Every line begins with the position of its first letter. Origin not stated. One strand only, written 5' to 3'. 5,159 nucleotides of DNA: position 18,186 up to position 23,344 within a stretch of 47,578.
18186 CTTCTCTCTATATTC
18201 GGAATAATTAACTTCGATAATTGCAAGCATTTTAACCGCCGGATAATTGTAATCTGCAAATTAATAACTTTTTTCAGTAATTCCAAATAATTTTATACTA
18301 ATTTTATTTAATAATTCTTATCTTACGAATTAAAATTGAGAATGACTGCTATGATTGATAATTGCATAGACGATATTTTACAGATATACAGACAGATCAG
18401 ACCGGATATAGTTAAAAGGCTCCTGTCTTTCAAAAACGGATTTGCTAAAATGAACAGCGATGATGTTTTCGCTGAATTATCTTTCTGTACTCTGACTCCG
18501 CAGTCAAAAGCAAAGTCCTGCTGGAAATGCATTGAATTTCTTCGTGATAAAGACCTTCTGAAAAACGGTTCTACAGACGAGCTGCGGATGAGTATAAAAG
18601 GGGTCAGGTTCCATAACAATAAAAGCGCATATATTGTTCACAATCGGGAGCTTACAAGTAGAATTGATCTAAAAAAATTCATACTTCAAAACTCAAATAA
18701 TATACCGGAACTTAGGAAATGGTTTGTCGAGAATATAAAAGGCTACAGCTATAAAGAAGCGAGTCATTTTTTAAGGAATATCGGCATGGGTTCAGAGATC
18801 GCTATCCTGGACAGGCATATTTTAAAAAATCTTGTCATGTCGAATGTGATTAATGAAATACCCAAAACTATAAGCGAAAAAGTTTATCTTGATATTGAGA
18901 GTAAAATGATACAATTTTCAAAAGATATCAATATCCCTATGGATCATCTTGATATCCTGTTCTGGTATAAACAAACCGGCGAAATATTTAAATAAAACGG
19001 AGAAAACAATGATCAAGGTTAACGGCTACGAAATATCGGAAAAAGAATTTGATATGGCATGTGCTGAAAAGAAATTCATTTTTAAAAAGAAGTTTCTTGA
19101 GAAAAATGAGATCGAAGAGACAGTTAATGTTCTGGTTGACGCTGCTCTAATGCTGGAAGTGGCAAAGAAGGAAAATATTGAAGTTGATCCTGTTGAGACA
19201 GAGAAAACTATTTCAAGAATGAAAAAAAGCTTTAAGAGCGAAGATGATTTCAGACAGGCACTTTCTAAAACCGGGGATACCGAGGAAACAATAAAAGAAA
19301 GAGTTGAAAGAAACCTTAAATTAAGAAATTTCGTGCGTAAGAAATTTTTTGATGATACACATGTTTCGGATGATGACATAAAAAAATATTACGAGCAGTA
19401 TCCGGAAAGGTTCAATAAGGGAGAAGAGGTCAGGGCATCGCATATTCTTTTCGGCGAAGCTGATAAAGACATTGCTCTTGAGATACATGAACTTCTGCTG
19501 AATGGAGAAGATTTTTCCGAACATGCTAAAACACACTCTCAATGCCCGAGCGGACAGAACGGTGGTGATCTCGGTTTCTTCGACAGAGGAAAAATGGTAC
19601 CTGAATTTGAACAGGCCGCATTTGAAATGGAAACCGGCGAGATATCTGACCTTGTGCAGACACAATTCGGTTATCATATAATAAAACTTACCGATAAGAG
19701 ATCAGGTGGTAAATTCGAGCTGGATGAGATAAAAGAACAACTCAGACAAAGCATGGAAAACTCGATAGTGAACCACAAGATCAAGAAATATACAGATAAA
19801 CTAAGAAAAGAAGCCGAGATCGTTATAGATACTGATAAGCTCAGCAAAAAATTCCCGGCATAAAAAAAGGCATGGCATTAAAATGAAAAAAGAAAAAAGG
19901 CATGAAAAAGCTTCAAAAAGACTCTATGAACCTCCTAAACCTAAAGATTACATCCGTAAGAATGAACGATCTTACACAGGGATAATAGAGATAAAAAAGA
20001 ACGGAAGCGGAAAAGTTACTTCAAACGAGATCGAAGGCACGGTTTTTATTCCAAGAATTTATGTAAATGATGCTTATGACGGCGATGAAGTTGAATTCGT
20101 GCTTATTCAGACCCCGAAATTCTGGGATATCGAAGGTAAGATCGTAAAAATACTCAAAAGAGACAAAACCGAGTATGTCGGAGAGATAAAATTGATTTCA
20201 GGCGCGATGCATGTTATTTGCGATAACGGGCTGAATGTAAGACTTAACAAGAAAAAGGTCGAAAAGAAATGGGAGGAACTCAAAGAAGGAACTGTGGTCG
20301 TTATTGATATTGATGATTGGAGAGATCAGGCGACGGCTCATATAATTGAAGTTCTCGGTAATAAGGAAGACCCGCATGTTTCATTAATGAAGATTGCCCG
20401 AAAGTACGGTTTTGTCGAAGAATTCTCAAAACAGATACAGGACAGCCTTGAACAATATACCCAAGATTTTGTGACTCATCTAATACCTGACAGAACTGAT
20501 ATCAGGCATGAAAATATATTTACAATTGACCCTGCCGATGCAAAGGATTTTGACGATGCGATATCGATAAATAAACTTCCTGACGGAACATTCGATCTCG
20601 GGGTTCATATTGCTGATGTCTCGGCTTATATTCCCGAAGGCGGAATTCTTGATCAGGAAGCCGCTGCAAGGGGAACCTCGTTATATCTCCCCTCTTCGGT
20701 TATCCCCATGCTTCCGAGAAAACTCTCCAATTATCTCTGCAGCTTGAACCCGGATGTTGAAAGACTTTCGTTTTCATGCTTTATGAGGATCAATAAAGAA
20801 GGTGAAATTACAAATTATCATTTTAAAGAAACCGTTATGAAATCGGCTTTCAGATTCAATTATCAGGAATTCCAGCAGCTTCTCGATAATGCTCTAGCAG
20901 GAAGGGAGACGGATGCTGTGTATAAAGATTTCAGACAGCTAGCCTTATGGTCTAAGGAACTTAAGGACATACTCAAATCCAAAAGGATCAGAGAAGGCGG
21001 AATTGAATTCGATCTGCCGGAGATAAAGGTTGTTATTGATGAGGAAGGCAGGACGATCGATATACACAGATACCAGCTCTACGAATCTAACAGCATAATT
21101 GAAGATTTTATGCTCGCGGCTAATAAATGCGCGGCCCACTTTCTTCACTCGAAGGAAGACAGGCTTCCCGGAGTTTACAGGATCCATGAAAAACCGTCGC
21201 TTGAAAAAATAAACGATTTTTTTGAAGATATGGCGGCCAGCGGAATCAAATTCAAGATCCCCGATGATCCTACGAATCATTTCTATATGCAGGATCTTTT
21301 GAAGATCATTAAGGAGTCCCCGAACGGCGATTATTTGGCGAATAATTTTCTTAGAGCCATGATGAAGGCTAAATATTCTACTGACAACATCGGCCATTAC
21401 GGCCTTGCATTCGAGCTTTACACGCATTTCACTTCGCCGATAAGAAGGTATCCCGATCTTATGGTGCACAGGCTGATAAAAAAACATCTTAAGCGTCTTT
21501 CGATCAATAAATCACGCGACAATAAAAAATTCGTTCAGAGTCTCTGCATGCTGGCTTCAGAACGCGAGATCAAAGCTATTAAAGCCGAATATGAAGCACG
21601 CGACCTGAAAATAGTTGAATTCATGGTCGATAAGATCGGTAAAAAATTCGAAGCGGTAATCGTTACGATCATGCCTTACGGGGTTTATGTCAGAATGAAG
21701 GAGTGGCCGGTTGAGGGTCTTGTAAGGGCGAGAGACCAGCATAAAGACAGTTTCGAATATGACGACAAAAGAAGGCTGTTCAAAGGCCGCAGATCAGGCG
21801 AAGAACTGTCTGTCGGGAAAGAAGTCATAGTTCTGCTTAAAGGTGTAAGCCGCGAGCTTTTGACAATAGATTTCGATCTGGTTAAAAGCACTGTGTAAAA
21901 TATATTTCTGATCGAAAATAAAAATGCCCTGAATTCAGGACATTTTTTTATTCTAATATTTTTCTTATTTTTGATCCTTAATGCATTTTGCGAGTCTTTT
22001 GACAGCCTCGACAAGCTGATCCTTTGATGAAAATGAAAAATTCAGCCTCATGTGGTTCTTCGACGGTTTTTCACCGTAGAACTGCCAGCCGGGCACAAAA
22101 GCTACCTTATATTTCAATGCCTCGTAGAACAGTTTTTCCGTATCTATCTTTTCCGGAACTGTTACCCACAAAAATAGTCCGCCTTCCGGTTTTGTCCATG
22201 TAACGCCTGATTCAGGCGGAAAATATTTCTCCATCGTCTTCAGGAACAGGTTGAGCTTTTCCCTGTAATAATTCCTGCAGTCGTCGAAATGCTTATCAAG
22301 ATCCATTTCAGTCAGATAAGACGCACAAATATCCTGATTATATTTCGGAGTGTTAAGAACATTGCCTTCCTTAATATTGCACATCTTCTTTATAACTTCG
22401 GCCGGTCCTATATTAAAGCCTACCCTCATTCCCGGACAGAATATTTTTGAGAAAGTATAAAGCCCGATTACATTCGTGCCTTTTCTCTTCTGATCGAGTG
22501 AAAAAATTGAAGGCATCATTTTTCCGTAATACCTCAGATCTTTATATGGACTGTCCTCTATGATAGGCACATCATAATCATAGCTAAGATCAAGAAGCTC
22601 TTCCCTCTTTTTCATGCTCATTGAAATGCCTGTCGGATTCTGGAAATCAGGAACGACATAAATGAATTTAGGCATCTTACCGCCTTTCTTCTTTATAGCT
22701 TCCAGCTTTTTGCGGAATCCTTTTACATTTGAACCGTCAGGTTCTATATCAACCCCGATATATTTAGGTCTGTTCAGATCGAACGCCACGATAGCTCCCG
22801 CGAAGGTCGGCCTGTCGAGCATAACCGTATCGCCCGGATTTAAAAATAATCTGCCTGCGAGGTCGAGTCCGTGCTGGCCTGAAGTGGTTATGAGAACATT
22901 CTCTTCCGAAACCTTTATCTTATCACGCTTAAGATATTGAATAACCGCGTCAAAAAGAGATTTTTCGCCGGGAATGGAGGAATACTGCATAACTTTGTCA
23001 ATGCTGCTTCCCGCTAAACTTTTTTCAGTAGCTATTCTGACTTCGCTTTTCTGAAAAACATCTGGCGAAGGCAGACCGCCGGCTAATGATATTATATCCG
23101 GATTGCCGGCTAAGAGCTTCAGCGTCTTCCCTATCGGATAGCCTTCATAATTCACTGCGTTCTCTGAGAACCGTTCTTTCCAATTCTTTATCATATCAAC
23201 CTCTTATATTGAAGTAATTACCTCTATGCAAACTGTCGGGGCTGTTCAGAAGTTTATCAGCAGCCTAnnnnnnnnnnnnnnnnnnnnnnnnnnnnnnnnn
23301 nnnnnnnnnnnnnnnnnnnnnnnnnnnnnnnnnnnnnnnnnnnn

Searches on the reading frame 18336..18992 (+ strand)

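Call 54: search_protein_families(library=pfam, proteins=[window:18336-18992:+], max_evalue=0.00001)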
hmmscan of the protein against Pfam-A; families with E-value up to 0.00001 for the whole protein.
window:18336-18992:+ (219 aa): 1 family
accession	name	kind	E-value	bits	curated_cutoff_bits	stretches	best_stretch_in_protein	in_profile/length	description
PF22175.2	Ogg-HhH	-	2.3e-55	187.2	27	1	27-200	3-173/173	8-oxoguanine DNA glycosylase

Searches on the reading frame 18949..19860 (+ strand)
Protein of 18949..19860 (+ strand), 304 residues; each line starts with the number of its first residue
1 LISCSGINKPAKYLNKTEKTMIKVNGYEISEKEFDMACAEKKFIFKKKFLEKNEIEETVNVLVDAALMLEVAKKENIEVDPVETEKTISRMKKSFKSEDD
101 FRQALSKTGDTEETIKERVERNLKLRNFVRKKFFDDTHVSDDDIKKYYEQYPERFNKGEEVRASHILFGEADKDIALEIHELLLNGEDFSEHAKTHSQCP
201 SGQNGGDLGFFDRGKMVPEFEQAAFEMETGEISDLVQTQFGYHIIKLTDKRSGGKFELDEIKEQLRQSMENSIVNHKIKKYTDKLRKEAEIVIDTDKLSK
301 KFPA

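Call 54: search_protein_families(library=pfam, proteins=[window:18949-19860:+], max_evalue=0.00001)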
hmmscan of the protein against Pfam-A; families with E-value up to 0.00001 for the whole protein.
window:18949-19860:+ (304 aa): 4 families
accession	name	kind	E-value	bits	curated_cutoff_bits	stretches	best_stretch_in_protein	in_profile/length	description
PF13616.12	Rotamase_3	-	1.3e-24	87.4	22.5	1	157-251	12-116/116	PPIC-type PPIASE domain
PF00639.27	Rotamase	-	1.4e-23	84.1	21.7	1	173-249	19-97/97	PPIC-type PPIASE domain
PF13145.12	Rotamase_2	-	7.9e-18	65.9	27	1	139-263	1-121/121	PPIC-type PPIASE domain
PF13624.11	SurA_N_3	-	6.4e-11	42.8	27.2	1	12-127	32-160/162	SurA-like N-terminal domain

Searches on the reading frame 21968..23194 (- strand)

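Call 54: search_protein_families(library=pfam, proteins=[window:21968-23194:-], max_evalue=0.00001)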
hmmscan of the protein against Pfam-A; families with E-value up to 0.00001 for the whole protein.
window:21968-23194:- (409 aa): 2 families
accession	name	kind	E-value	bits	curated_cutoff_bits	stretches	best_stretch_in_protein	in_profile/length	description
PF00155.27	Aminotran_1_2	-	1.1e-32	114.1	19.7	1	62-401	29-361/361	Aminotransferase class I and II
PF12897.13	Asp_aminotransf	-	3.9e-11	42.9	27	1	144-406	147-410/421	Aspartate amino-transferase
